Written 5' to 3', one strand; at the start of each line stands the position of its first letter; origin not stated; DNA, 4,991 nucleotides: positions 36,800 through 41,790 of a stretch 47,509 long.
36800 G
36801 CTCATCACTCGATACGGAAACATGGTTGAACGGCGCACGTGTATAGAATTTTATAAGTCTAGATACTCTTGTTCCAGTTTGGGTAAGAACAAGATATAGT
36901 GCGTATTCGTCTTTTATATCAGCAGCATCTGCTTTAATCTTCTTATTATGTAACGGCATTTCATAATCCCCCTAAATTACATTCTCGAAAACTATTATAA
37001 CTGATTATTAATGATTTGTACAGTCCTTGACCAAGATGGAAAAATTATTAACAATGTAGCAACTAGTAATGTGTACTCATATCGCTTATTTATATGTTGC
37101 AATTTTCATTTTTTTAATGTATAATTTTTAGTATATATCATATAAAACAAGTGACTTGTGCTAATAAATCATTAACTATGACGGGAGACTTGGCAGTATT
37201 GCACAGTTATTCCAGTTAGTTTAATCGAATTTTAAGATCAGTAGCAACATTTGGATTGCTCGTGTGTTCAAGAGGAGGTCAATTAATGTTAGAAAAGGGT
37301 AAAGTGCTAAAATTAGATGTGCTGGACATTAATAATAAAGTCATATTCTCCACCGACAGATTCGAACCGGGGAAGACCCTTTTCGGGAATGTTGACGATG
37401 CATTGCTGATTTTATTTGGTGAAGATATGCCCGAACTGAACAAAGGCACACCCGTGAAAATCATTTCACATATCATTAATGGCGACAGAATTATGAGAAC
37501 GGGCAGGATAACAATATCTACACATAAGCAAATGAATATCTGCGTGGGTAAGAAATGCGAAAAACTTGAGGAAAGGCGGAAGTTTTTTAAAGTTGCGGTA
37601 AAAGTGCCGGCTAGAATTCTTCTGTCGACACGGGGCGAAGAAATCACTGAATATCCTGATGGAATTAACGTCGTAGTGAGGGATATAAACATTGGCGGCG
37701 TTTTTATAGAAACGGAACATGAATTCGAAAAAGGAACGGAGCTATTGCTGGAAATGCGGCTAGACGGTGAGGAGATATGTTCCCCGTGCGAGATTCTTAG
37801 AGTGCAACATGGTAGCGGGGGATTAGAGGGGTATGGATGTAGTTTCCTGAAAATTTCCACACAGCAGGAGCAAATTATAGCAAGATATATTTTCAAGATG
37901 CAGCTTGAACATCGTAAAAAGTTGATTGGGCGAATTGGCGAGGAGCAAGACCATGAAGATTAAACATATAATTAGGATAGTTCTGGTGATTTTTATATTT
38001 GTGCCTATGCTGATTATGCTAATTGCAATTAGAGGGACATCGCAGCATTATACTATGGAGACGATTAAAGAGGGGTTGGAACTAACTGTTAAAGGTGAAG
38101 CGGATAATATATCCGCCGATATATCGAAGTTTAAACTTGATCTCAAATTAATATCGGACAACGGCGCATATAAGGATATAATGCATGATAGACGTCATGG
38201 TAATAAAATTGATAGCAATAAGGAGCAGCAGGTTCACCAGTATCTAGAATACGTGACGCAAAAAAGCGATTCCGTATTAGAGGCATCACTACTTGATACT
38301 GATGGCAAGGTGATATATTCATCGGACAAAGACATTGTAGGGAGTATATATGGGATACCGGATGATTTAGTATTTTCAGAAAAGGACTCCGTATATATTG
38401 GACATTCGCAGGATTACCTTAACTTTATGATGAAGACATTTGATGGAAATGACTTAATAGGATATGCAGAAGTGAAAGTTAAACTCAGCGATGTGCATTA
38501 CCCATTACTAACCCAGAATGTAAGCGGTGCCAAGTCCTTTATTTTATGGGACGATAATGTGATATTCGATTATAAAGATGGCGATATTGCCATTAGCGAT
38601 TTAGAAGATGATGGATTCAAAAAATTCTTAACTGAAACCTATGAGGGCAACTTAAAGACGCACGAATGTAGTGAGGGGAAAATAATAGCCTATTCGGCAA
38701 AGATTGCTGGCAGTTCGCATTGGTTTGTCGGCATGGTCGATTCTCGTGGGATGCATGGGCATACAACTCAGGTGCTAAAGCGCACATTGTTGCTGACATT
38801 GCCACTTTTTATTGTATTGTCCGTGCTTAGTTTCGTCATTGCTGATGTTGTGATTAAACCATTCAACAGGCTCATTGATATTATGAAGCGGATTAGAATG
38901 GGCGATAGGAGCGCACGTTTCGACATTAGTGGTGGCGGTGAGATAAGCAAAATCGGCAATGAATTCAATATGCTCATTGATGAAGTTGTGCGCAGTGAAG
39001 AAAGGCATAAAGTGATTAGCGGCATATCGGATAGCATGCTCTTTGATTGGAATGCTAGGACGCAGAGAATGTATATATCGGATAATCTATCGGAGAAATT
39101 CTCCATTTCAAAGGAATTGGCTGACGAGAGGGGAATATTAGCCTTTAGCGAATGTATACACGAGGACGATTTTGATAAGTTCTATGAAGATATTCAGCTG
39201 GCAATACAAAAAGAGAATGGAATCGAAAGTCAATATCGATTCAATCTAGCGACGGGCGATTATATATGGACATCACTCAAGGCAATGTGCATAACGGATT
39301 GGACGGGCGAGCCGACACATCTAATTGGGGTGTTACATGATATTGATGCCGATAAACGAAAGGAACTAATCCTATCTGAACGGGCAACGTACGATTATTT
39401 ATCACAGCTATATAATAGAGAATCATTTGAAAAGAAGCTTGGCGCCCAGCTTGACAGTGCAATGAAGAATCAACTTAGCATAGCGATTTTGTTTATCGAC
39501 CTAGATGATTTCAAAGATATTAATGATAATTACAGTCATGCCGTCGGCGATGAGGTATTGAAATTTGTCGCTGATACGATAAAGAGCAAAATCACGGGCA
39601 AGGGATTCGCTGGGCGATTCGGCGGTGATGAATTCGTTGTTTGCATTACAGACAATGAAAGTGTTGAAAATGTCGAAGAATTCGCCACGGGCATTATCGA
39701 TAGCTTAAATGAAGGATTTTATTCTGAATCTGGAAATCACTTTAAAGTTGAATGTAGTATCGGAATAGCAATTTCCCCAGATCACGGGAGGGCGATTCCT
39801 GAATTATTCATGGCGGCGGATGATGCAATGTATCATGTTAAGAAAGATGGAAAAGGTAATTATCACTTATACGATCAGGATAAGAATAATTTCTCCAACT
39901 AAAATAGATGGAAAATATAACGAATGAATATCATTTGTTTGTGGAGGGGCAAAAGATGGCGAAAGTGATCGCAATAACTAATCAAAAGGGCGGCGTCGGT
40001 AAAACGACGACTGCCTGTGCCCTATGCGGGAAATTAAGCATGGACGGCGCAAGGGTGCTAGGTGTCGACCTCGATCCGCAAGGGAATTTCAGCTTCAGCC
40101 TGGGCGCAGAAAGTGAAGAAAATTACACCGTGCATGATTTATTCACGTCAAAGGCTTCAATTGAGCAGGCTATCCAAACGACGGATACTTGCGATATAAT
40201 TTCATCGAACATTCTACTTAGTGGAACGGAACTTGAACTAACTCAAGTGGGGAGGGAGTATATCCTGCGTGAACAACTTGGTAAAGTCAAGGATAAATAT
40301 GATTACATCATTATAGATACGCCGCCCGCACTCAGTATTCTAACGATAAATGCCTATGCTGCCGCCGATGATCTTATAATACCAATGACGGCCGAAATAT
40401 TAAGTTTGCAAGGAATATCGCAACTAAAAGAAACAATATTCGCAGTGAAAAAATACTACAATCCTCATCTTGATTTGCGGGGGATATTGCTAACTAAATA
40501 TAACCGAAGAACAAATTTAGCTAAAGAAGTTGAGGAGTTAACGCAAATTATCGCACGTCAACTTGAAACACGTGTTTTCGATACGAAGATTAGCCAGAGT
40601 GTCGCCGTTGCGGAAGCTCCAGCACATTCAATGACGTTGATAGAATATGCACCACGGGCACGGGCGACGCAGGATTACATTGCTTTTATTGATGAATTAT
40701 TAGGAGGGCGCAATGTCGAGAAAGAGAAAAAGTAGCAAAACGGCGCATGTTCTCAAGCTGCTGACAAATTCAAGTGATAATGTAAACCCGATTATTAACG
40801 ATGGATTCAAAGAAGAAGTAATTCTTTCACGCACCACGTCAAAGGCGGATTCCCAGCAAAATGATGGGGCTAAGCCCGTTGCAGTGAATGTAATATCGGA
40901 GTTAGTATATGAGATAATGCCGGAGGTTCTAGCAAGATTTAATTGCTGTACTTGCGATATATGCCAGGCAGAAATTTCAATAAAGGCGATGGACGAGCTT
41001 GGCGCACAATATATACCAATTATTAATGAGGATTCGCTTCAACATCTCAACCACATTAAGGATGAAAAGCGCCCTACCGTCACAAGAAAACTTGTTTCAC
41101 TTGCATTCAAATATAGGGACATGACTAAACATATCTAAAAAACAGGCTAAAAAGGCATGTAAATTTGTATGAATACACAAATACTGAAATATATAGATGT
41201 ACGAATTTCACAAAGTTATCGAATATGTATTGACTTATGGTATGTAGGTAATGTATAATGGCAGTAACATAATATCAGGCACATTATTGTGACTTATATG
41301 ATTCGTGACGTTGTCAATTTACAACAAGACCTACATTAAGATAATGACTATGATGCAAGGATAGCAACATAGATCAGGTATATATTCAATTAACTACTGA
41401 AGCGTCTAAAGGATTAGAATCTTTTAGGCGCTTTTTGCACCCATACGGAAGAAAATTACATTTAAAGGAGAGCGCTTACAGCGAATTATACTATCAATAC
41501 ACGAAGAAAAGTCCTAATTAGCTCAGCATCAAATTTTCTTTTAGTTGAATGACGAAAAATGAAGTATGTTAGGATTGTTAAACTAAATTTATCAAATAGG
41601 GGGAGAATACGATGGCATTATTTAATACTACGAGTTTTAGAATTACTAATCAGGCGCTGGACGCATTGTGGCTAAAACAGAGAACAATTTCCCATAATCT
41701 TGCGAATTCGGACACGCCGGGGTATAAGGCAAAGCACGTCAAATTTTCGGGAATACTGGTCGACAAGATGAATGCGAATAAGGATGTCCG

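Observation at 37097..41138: Compact c-di-GMP module (PilZ, sensor diguanylate cyclase, orphan ParA, ComFB) placed directly upstream of the flagellar flgB operon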

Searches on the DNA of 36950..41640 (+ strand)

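Call 9: search_rna_families(source=window, start=36950, end=41640, threshold=evalue, max_evalue=10, show_alignments=3)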
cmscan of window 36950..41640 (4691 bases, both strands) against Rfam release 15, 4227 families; matches with E-value up to 10: 5.
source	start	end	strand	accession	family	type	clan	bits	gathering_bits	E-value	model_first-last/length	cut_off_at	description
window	41370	41437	+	RF00161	nos_TCE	Cis-reg;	-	23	60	0.46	1-64/64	no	Nanos 3' UTR translation control element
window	38421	38480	+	RF00530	snoMe28S-Cm2645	Gene; snRNA; snoRNA; CD-box;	CL00069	18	48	6.8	1-75/75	no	Small nucleolar RNA Me28S-Cm2645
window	38571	38646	+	RF01177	snR67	Gene; snRNA; snoRNA; CD-box;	CL00053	17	55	4.5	1-83/83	no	Small nucleolar RNA snR67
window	37366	37411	+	RF01136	sR28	Gene; snRNA; snoRNA; CD-box;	-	13.5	39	4.1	1-55/55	no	Small nucleolar RNA sR28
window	41376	41435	+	RF02763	IsrM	Gene; sRNA;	-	12.2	376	3.8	1-329/329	no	IsrM sRNA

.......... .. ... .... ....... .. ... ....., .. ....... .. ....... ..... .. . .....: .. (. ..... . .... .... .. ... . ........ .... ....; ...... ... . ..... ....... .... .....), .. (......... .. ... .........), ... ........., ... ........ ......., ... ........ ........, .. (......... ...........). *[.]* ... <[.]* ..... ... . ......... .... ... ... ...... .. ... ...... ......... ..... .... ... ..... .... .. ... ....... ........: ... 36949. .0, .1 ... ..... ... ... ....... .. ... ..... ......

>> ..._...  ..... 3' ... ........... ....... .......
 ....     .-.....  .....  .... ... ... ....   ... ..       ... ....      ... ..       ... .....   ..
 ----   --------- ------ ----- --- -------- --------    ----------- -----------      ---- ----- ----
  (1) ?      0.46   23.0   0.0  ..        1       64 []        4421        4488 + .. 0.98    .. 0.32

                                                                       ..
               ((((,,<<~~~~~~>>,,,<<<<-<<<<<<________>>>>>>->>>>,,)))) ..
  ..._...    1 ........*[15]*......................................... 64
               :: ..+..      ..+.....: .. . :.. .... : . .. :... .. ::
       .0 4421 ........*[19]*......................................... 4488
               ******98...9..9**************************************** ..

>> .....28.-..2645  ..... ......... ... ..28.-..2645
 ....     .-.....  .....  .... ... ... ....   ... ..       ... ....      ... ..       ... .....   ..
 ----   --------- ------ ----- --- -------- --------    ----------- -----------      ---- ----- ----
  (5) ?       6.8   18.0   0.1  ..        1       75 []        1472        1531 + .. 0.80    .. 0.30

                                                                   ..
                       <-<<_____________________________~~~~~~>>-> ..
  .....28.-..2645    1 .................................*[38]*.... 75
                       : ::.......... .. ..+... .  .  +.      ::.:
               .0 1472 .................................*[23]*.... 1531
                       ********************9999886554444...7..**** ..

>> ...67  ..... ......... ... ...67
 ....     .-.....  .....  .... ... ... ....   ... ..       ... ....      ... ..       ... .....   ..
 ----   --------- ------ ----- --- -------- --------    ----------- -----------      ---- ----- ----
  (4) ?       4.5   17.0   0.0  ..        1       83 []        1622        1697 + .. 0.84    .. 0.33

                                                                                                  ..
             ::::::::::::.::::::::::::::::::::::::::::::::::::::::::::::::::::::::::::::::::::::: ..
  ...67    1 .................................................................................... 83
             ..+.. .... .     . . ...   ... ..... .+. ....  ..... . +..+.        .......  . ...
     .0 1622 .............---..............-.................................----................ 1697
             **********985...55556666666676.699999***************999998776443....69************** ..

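Call 42: search_rna_families(sources=[L009, L014, L016, L017, L018, L039, L040], threshold=gathering)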
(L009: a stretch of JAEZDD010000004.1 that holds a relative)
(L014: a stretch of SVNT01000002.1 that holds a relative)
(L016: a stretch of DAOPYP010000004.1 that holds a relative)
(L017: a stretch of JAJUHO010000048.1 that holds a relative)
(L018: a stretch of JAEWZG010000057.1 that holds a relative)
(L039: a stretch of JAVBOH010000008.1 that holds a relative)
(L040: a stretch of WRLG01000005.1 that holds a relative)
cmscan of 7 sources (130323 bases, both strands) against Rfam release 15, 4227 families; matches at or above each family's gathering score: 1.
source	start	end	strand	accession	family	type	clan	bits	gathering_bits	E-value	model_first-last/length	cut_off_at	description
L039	2082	2155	+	RF00005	tRNA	Gene; tRNA;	CL00001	69.3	29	9.8e-13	1-71/71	no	tRNA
